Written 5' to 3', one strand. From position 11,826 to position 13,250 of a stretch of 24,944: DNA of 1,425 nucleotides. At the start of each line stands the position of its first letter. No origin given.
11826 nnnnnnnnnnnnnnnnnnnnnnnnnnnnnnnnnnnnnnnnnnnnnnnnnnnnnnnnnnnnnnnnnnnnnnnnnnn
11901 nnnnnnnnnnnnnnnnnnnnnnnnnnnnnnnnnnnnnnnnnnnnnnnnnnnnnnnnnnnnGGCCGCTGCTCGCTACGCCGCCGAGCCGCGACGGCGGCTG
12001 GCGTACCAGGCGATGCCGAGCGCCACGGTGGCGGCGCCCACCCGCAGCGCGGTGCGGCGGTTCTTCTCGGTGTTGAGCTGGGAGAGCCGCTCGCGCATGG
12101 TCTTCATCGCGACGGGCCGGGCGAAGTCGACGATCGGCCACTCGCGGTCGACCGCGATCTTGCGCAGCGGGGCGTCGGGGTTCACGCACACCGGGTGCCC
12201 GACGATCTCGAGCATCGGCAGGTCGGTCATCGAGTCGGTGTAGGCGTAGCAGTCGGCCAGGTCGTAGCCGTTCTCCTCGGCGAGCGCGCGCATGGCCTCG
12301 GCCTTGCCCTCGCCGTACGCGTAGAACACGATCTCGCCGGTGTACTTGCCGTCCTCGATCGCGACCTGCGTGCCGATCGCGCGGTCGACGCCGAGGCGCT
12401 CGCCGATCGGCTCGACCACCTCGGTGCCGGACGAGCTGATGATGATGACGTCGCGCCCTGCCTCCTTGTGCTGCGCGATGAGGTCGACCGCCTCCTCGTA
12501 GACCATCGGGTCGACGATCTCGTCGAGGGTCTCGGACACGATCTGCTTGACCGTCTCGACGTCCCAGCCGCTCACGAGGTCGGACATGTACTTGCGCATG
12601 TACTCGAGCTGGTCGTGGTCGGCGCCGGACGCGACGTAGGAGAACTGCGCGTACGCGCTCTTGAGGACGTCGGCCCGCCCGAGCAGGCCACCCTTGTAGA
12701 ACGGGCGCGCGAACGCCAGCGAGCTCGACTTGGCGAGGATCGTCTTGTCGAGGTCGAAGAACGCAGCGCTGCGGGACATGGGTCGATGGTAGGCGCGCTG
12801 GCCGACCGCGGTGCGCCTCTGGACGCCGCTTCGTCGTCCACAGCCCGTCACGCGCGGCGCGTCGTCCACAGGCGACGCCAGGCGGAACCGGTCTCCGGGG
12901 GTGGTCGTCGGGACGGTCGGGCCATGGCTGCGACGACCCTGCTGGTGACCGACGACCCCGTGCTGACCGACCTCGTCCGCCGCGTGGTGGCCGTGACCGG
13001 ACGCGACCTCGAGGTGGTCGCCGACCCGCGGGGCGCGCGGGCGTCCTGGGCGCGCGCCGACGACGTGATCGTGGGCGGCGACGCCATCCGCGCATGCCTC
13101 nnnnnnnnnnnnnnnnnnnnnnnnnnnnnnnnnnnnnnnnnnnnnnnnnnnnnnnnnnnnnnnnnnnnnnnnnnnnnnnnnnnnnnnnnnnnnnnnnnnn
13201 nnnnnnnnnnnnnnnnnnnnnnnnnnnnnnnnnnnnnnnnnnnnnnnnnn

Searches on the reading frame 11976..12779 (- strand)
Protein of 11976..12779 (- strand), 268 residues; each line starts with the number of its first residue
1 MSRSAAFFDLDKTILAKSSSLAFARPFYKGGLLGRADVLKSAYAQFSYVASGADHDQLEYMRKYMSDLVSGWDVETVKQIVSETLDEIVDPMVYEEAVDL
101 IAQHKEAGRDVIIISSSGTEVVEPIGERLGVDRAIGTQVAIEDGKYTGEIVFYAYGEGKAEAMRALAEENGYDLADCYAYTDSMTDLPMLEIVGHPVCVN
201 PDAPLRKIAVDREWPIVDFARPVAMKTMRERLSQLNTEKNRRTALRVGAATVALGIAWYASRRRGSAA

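Call 15: search_protein_families(library=pfam, proteins=[window:11976-12779:-], max_evalue=0.01)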
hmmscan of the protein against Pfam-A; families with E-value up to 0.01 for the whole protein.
seq(268 aa): 3 families
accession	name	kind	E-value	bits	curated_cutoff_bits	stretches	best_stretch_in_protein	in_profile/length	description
PF12710.13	HAD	-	1.5e-36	127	27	1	6-191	1-189/189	haloacid dehalogenase-like hydrolase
PF00702.32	Hydrolase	-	1.9e-10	41.9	26.4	1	5-193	3-190/191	haloacid dehalogenase-like hydrolase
PF08282.18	Hydrolase_3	-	8.5e-07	29.4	20.9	1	153-200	182-229/255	haloacid dehalogenase-like hydrolase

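Call 49: search_protein_families(library=ncbifam, proteins=[window:11976-12779:-], max_evalue=0.001)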
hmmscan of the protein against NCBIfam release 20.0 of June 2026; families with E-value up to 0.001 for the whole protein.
seq(268 aa): 16 families
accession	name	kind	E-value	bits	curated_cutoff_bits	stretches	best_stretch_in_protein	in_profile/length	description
TIGR01490.1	HAD-SF-IB-hyp1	subfamily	9.9e-62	208.8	98.3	1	5-202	1-199/202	HAD-IB family hydrolase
NF052360.1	HolPasePseu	equivalog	1.2e-38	132.9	280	1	6-218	4-216/218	histidinol-phosphatase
NF052359.1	HolPaseNeis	equivalog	2.5e-30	105.8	400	1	6-219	4-220/221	histidinol-phosphatase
TIGR01488.1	HAD-SF-IB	subfamily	1e-24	87.5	45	1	5-193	1-177/177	HAD-IB family phosphatase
TIGR00338.1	serB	equivalog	2.9e-12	46.7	144.15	1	74-200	66-194/219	phosphoserine phosphatase SerB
TIGR01491.1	HAD-SF-IB-PSPlk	hypoth_equivalog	4e-07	29.9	151.9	1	69-211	57-200/201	phosphoserine phosphatase-like hydrolase, archaeal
NF008350.0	PRK11133.1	equivalog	5.3e-07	29.1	413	1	82-194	170-284/324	phosphoserine phosphatase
TIGR00099.1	Cof-subfamily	subfamily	7.3e-07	29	137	1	158-209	188-239/256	Cof-type HAD-IIB family hydrolase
NF008213.0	PRK10976.1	equivalog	2.6e-05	23.9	386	1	154-202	186-233/266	sugar/pyridoxal phosphate phosphatase YigL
TIGR01484.1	HAD-SF-IIB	subfamily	2.7e-05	24.3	41.8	0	156-198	178-220/221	HAD-IIB family hydrolase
NF002245.0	PRK01158.1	equivalog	6.5e-05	22.3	198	1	139-201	140-201/233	phosphoglycolate phosphatase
NF011705.0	PRK15126.1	equivalog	0.00012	21.5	336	1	155-198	185-228/272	HMP-PP phosphatase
NF010109.0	PRK13582.1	equivalog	0.00013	21.7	133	1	88-200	64-170/205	bifunctional phosphoserine phosphatase/homoserine phosphotransferase ThrH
TIGR01486.1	HAD-SF-IIB-MPGP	subfamily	0.00028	20.3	164.75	0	155-208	174-230/257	mannosyl-3-phosphoglycerate phosphatase family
TIGR02461.1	osmo_MPG_phos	equivalog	0.00034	20.8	244.35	0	156-199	181-226/227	mannosyl-3-phosphoglycerate phosphatase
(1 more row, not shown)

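Call 74: find_homologous_proteins(query=window:11976-12779:-, max_evalue=1e-40)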
Query seq(268 aa) (268 aa): 7438 proteins with E <= 1e-40 among 8000 candidates; the best 120 are listed.
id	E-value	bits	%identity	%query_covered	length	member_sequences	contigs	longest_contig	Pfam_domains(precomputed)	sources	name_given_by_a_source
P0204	1.9e-168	576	98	100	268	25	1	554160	PF00702.33,PF08282.19,PF12710.14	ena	-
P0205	1.2e-159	548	93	100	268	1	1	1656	PF00702.33,PF08282.19,PF12710.14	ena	-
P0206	1.0e-157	541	91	100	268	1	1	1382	PF00702.33,PF08282.19,PF12710.14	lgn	-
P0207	2.7e-157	540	91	100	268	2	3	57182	PF00702.33,PF08282.19,PF12710.14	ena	-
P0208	9.7e-156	535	90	100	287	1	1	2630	PF00702.33,PF08282.19,PF12710.14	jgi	-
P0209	4.6e-155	533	90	100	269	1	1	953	PF00702.33,PF08282.19,PF12710.14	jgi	jgi:HAD superfamily hydrolase (TIGR01490 family)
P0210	1.5e-153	528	88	100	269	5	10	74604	PF00702.33,PF08282.19,PF12710.14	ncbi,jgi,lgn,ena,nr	ncbi:MAG: HAD-IB family hydrolase [Actinobacteria bacterium]|jgi:HAD superfamily hydrolase (TIGR0149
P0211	1.5e-153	528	87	100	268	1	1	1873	PF00702.33,PF12710.14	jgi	jgi:HAD superfamily hydrolase (TIGR01490 family)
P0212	4.6e-153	526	88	100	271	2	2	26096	PF00702.33,PF08282.19,PF12710.14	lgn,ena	-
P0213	8.7e-153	525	88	100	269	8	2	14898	PF00702.33,PF08282.19,PF12710.14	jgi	jgi:HAD superfamily hydrolase (TIGR01490 family)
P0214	8.1e-152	522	87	100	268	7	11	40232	PF00702.33,PF12710.14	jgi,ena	jgi:HAD superfamily hydrolase (TIGR01490 family)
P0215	1.4e-151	521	87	100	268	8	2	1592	PF00702.33,PF08282.19,PF12710.14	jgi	jgi:HAD superfamily hydrolase (TIGR01490 family)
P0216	1.8e-151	521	87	100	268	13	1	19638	PF00702.33,PF12710.14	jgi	jgi:HAD superfamily hydrolase (TIGR01490 family)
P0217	9.8e-150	515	86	100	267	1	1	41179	PF00702.33,PF12710.14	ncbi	-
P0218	1.6e-149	514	86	100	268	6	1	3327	PF00702.33,PF08282.19,PF12710.14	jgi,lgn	jgi:HAD superfamily hydrolase (TIGR01490 family)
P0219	2.2e-149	514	84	100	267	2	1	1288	PF00702.33,PF12710.14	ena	-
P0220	5.6e-149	513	85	99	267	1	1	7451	PF00702.33,PF08282.19,PF12710.14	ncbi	-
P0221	5.8e-149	513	84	100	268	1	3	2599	PF00702.33,PF12710.14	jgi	jgi:HAD superfamily hydrolase (TIGR01490 family)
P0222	7.4e-149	512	86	99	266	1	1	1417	PF00702.33,PF08282.19,PF12710.14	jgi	jgi:HAD superfamily hydrolase (TIGR01490 family)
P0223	1.5e-148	511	84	100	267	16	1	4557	PF00702.33,PF08282.19,PF12710.14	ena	-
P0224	1.8e-148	511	85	100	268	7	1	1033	PF00702.33,PF12710.14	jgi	jgi:HAD superfamily hydrolase (TIGR01490 family)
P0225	2.6e-148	510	85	99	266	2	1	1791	PF00702.33,PF08282.19,PF12710.14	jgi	-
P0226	9.7e-148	509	84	99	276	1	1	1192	PF00702.33,PF08282.19,PF12710.14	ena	-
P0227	1.2e-147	508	85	100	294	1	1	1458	PF00702.33,PF08282.19,PF12710.14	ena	-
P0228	1.9e-147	508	85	100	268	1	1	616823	PF00702.33,PF12710.14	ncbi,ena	-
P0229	2.4e-147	507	84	99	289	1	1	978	PF00702.33,PF12710.14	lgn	-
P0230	2.5e-147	507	85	100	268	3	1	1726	PF00702.33,PF08282.19,PF12710.14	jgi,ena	-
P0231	3.2e-147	507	84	100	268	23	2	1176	PF00702.33,PF12710.14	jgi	-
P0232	8.6e-147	505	85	100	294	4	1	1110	PF00702.33,PF08282.19,PF12710.14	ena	-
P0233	1.0e-146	505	84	100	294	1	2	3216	PF00702.33,PF08282.19,PF12710.14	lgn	-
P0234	1.0e-146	505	85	100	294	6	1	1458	PF00702.33,PF08282.19,PF12710.14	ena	-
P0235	2.0e-146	504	84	100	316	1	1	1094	PF00702.33,PF08282.19,PF12710.14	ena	-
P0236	2.6e-146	504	85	100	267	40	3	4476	PF00702.33,PF08282.19,PF12710.14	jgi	jgi:HAD superfamily hydrolase (TIGR01490 family)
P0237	4.0e-146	503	83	100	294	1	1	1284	PF00702.33,PF12710.14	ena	-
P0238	4.3e-146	503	85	100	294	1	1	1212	PF00702.33,PF08282.19,PF12710.14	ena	-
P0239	4.7e-146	503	85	99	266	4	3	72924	PF00702.33,PF12710.14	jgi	jgi:HAD superfamily hydrolase (TIGR01490 family)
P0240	8.4e-146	502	82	100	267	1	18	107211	PF00702.33,PF08282.19,PF12710.14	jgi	jgi:HAD superfamily hydrolase (TIGR01490 family)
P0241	1.3e-145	502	85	97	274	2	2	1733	PF00702.33,PF08282.19,PF12710.14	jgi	-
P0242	2.1e-145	501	84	100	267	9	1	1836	PF00702.33,PF12710.14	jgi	-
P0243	2.1e-145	501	84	100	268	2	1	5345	PF00702.33,PF12710.14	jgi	jgi:HAD superfamily hydrolase (TIGR01490 family)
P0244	2.3e-145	501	84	100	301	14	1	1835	PF00702.33,PF12710.14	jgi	jgi:HAD superfamily hydrolase (TIGR01490 family)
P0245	3.1e-145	500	84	100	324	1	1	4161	PF00702.33,PF12710.14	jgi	jgi:HAD superfamily hydrolase (TIGR01490 family)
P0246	7.6e-145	499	83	100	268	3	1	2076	PF00702.33,PF08282.19,PF12710.14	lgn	-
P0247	1.4e-144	498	82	100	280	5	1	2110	PF00702.33,PF08282.19,PF12710.14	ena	-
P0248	7.2e-144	496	83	99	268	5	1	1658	PF00702.33,PF12710.14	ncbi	-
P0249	1.2e-143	495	83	100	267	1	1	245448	PF00702.33,PF08282.19,PF12710.14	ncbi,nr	ncbi:MAG: HAD-IB family hydrolase [Frankiales bacterium]|nr:HAD-IB family hydrolase [Frankiales bact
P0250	1.4e-143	495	81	100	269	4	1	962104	PF00702.33,PF12710.14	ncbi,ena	-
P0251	2.0e-143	494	82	99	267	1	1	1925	PF00702.33,PF08282.19,PF12710.14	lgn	-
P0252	6.3e-143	493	84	99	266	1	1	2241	PF00702.33,PF12710.14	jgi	jgi:HAD superfamily hydrolase (TIGR01490 family)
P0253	1.8e-142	491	81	99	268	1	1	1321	PF00702.33,PF08282.19,PF12710.14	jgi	jgi:HAD superfamily hydrolase (TIGR01490 family)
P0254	3.4e-141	487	80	100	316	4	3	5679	PF00702.33,PF12710.14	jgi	-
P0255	1.6e-138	478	80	99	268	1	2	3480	PF00702.33,PF12710.14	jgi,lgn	-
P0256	3.1e-138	477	81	100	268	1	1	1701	PF00702.33,PF12710.14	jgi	jgi:HAD superfamily hydrolase (TIGR01490 family)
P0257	2.3e-135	468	78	100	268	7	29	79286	PF00702.33,PF12710.14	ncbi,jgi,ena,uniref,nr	ncbi:unannotated protein [freshwater metagenome]|uniref:Unannotated protein n=1 Tax=freshwater metag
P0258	1.7e-134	465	82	99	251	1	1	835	PF00702.33,PF08282.19,PF12710.14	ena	-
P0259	1.0e-133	463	77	99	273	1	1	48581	PF00702.33,PF12710.14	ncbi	ncbi:MAG: HAD-IB family hydrolase [Actinomycetes bacterium]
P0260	1.3e-133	462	77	99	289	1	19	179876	PF00702.33,PF12710.14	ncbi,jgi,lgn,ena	jgi:HAD superfamily hydrolase (TIGR01490 family)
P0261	9.5e-126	437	75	98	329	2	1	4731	PF00702.33,PF12710.14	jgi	jgi:HAD superfamily hydrolase (TIGR01490 family)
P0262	1.7e-125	436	74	97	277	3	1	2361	PF00702.33,PF12710.14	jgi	jgi:HAD superfamily hydrolase (TIGR01490 family)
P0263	1.7e-124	432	73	98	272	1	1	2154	PF00702.33,PF12710.14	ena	-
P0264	1.9e-123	429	75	99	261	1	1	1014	PF00702.33,PF12710.14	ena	-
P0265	5.9e-123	427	74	97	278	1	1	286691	PF00702.33,PF12710.14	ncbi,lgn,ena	-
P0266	8.8e-123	427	73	99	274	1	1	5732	PF00702.33,PF12710.14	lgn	-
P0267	1.1e-120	420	73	99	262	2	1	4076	PF00702.33,PF08282.19,PF12710.14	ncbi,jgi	jgi:HAD superfamily hydrolase (TIGR01490 family)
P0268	1.9e-120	419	74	98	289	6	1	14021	PF00702.33,PF12710.14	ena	-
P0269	2.8e-120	419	73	97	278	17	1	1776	PF00702.33,PF12710.14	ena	-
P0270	3.7e-120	418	73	97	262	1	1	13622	PF00702.33,PF08282.19,PF12710.14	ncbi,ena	-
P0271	1.1e-119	417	72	99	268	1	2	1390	PF00702.33,PF12710.14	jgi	jgi:HAD superfamily hydrolase (TIGR01490 family)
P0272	1.4e-119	416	72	99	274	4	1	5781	PF00702.33,PF12710.14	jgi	jgi:HAD superfamily hydrolase (TIGR01490 family)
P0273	1.7e-119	416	73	98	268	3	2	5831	PF00702.33,PF08282.19,PF12710.14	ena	-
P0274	1.9e-119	416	73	98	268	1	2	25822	PF00702.33,PF08282.19,PF12710.14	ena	-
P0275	2.8e-119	415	73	99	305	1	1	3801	PF00702.33,PF12710.14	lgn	-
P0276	3.8e-119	415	73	97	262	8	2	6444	PF00702.33,PF12710.14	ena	-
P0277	3.9e-119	415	73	98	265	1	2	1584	PF00702.33,PF12710.14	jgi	jgi:HAD superfamily hydrolase (TIGR01490 family)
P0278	4.8e-119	415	73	98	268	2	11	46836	PF00702.33,PF12710.14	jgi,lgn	jgi:HAD superfamily hydrolase (TIGR01490 family)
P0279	4.9e-119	415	73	100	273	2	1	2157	PF00702.33,PF12710.14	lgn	-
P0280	5.4e-119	414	73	98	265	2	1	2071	PF00702.33,PF12710.14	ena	-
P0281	6.0e-119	414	71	99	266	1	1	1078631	PF00702.33,PF08282.19,PF12710.14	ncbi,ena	-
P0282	8.5e-119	414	70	99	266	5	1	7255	PF00702.33,PF12710.14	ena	-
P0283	1.2e-118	413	72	99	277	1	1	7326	PF00702.33,PF12710.14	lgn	-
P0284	1.6e-118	413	69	97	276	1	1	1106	PF00702.33,PF12710.14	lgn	-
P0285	2.7e-118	412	68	97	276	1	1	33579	PF00702.33,PF12710.14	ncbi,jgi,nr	ncbi:MAG TPA: HAD-IB family hydrolase [Candidatus Nanopelagicales bacterium]|jgi:HAD superfamily hyd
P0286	2.9e-118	412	74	97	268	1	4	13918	PF00702.33,PF12710.14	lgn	-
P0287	3.9e-118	412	70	99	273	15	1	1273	PF00702.33,PF12710.14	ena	-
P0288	4.2e-118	411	73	99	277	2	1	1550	PF00702.33,PF12710.14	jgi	-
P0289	6.3e-118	411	70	99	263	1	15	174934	PF00702.33,PF12710.14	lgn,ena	-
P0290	8.0e-118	411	72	98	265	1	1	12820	PF00702.33,PF12710.14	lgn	-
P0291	8.2e-118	411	70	99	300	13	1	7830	PF00702.33,PF12710.14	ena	-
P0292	8.3e-118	411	73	97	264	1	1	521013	PF00702.33,PF12710.14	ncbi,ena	-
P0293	9.3e-118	410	70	99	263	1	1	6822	PF00702.33,PF12710.14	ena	-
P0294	9.4e-118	410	70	99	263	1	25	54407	PF00702.33,PF12710.14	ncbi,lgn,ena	-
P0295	1.0e-117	410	73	98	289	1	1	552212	PF00702.33,PF08282.19,PF12710.14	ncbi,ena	-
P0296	1.2e-117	410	71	97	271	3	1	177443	PF00702.33,PF12710.14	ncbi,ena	-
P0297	1.3e-117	410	71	98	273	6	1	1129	PF00702.33,PF08282.19,PF12710.14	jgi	jgi:HAD superfamily hydrolase (TIGR01490 family)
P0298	1.5e-117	410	73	97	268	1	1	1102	PF00702.33,PF08282.19,PF12710.14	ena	-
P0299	1.5e-117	410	73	97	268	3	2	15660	PF00702.33,PF08282.19,PF12710.14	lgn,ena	-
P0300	1.5e-117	410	73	98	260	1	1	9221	PF00702.33,PF08282.19,PF12710.14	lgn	-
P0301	1.6e-117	410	73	97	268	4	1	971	PF00702.33,PF08282.19,PF12710.14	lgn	-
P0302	2.0e-117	409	73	97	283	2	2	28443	PF00702.33,PF08282.19,PF12710.14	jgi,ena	-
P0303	2.0e-117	409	73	97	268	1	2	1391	PF00702.33,PF08282.19,PF12710.14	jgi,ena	jgi:hypothetical protein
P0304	2.0e-117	409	73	97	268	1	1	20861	PF00702.33,PF08282.19,PF12710.14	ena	-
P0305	2.1e-117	409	70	98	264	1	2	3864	PF00702.33,PF12710.14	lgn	-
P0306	2.2e-117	409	70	99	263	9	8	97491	PF00702.33,PF08282.19,PF12710.14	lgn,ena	-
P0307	2.6e-117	409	71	97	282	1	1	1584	PF00702.33,PF12710.14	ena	-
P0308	2.6e-117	409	70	99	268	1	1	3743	PF00702.33,PF12710.14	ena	-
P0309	3.2e-117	409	70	99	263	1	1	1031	PF00702.33,PF08282.19,PF12710.14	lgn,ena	-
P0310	3.3e-117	409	70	98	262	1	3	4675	PF00702.33,PF12710.14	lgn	-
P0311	3.6e-117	408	73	97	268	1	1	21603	PF00702.33,PF08282.19,PF12710.14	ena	-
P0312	3.9e-117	408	72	97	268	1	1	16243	PF00702.33,PF08282.19,PF12710.14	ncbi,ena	ncbi:MAG: HAD family hydrolase [Actinomycetes bacterium]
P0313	4.0e-117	408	73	97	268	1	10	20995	PF00702.33,PF08282.19,PF12710.14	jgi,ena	jgi:HAD superfamily hydrolase (TIGR01490 family)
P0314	4.0e-117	408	73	97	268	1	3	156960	PF00702.33,PF08282.19,PF12710.14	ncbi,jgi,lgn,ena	jgi:HAD superfamily hydrolase (TIGR01490 family)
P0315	4.1e-117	408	73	97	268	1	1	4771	PF00702.33,PF08282.19,PF12710.14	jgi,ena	jgi:HAD superfamily hydrolase (TIGR01490 family)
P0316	4.3e-117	408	68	99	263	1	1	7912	PF00702.33,PF12710.14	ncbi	-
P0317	4.7e-117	408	71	97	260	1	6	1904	PF00702.33,PF12710.14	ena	-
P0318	4.9e-117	408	72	97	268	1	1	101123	PF00702.33,PF12710.14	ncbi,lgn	-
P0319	5.3e-117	408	73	97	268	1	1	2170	PF00702.33,PF08282.19,PF12710.14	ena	-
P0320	5.4e-117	408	73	97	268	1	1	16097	PF00702.33,PF08282.19,PF12710.14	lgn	-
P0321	5.4e-117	408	73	97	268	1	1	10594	PF00702.33,PF08282.19,PF12710.14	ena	-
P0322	5.6e-117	408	72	99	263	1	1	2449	PF00702.33,PF08282.19,PF12710.14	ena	-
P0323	6.0e-117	408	72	97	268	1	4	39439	PF00702.33,PF08282.19,PF12710.14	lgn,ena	-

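Call 75: find_encoding_contigs(protein=P0281, flank=9000, max_places=1)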
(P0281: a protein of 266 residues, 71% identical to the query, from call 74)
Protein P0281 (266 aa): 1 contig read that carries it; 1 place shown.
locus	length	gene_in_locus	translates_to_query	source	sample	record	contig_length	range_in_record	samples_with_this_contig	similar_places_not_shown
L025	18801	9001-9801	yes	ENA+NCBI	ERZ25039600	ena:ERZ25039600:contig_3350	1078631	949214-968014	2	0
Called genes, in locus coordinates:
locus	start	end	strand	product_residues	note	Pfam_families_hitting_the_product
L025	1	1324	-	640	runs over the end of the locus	PF00122:E1-E2_ATPase, PF00702:Hydrolase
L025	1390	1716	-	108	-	PF01740:STAS, PF13466:STAS_2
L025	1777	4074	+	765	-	PF00270:DEAD, PF00271:Helicase_C, PF22982:WHD_HRQ1, PF09369:MZB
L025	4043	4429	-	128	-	-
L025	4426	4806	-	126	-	-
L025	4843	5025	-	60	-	PF14029:DUF4244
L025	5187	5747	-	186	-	PF00482:T2SSF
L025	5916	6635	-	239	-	-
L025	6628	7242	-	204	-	PF00437:T2SSE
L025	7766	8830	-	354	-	PF26563:Rv3660c_N, PF01656:CbiA (weak)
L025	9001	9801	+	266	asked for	PF00702:Hydrolase, PF12710:HAD, PF08282:Hydrolase_3 (weak)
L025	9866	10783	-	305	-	PF13338:AbiEi_4 (weak)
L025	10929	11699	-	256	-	-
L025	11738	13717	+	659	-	PF16177:ACAS_N, PF00501:AMP-binding, PF13193:AMP-binding_C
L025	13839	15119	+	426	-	PF06965:Na_H_antiport_1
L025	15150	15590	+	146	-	PF07332:Phage_holin_3_6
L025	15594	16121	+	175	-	PF00561:Abhydrolase_1, PF12146:Hydrolase_4 (weak), PF12697:Abhydrolase_6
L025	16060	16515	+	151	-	-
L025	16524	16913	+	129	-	PF03745:DUF309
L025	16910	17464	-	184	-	PF00440:TetR_N, PF13305:TetR_C_33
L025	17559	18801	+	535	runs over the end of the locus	PF00083:Sugar_tr (weak), PF07690:MFS_1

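Call 76: find_encoding_contigs(protein=P0257, flank=9000, max_places=1)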
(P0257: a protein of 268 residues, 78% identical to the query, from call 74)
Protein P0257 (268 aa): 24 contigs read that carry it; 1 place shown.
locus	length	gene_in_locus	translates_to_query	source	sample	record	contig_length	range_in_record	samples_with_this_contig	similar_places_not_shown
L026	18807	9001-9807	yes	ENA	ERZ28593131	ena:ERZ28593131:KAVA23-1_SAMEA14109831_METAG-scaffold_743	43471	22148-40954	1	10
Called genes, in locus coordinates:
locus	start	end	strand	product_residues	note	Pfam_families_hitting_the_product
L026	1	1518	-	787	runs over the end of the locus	PF03030:H_PPase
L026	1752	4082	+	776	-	PF00270:DEAD, PF00271:Helicase_C, PF22982:WHD_HRQ1, PF09369:MZB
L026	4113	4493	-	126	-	-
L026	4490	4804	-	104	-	-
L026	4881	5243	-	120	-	PF14029:DUF4244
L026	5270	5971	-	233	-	PF00482:T2SSF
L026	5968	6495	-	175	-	PF00482:T2SSF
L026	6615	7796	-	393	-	PF00437:T2SSE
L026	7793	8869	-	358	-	PF26563:Rv3660c_N, PF01656:CbiA (faint), PF06564:CBP_BcsQ (weak)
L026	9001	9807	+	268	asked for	PF00702:Hydrolase, PF12710:HAD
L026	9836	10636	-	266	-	-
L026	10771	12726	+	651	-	PF16177:ACAS_N, PF00501:AMP-binding, PF13193:AMP-binding_C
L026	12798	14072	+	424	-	PF06965:Na_H_antiport_1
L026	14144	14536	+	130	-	PF07332:Phage_holin_3_6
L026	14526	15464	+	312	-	PF02129:Peptidase_S15 (faint), PF00561:Abhydrolase_1, PF12146:Hydrolase_4, PF12697:Abhydrolase_6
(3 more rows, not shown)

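Call 77: find_encoding_contigs(protein=P0292, flank=9000, max_places=1)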
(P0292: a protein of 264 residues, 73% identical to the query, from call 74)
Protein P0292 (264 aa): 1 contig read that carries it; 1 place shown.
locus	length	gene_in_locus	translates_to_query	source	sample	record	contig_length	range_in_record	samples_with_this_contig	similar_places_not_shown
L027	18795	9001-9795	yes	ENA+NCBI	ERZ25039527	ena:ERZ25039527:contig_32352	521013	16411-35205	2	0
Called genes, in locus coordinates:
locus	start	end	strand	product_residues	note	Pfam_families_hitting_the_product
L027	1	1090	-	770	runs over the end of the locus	PF03030:H_PPase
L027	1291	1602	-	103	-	PF01740:STAS, PF13466:STAS_2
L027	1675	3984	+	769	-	PF00270:DEAD, PF00271:Helicase_C, PF22982:WHD_HRQ1, PF09369:MZB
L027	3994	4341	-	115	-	-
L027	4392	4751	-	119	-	-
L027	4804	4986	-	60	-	PF14029:DUF4244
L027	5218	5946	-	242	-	PF00482:T2SSF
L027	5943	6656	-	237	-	PF00482:T2SSF (weak)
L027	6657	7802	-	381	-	PF00437:T2SSE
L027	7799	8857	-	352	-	PF26563:Rv3660c_N, PF01656:CbiA (weak)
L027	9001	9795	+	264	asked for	PF00702:Hydrolase, PF12710:HAD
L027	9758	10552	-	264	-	-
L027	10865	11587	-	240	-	-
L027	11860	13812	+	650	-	PF16177:ACAS_N, PF00501:AMP-binding, PF13193:AMP-binding_C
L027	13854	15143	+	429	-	PF06965:Na_H_antiport_1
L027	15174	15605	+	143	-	PF07332:Phage_holin_3_6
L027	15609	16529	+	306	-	PF00561:Abhydrolase_1, PF12146:Hydrolase_4, PF12697:Abhydrolase_6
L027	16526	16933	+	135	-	PF03745:DUF309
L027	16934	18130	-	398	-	PF02674:Colicin_V, PF00089:Trypsin, PF13365:Trypsin_2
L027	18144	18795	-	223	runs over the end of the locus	PF00293:NUDIX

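Call 80: find_encoding_contigs(protein=P0204, flank=10000, max_places=2)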
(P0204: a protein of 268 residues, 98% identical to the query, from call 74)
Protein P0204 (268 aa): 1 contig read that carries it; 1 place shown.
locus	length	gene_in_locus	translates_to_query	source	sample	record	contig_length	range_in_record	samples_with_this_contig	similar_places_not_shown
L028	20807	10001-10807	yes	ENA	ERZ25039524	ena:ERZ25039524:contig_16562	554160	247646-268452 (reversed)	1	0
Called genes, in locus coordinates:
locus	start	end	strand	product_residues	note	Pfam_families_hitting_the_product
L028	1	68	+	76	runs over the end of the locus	-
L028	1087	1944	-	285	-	-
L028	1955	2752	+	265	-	PF09369:MZB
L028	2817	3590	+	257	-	PF00483:NTP_transferase, PF12804:NTP_transf_3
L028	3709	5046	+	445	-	PF02550:AcetylCoA_hydro, PF13336:AcetylCoA_hyd_C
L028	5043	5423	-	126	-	-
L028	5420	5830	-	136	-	-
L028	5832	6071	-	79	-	PF14029:DUF4244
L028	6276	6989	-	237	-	PF00482:T2SSF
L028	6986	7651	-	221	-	PF00482:T2SSF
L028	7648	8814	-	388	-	PF00437:T2SSE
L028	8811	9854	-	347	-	PF26563:Rv3660c_N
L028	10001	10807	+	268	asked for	PF00702:Hydrolase, PF08282:Hydrolase_3 (faint), PF12710:HAD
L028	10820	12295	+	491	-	-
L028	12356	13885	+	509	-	-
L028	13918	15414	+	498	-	-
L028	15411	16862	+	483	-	-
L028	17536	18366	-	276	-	-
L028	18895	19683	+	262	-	PF06580:His_kinase, PF02518:HATPase_c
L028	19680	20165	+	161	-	PF00072:Response_reg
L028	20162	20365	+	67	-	-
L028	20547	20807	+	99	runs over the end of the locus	-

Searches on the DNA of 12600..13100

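Call 86: search_rna_families(source=window, start=12600, end=13100, threshold=evalue, max_evalue=1)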
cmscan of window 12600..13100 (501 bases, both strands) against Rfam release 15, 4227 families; matches with E-value up to 1: 1.
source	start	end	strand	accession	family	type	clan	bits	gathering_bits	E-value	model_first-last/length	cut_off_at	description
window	12887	12953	+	RF01688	Actino-pnp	Cis-reg;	-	18.8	47.7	0.27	1-63/63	no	Actino-pnp RNA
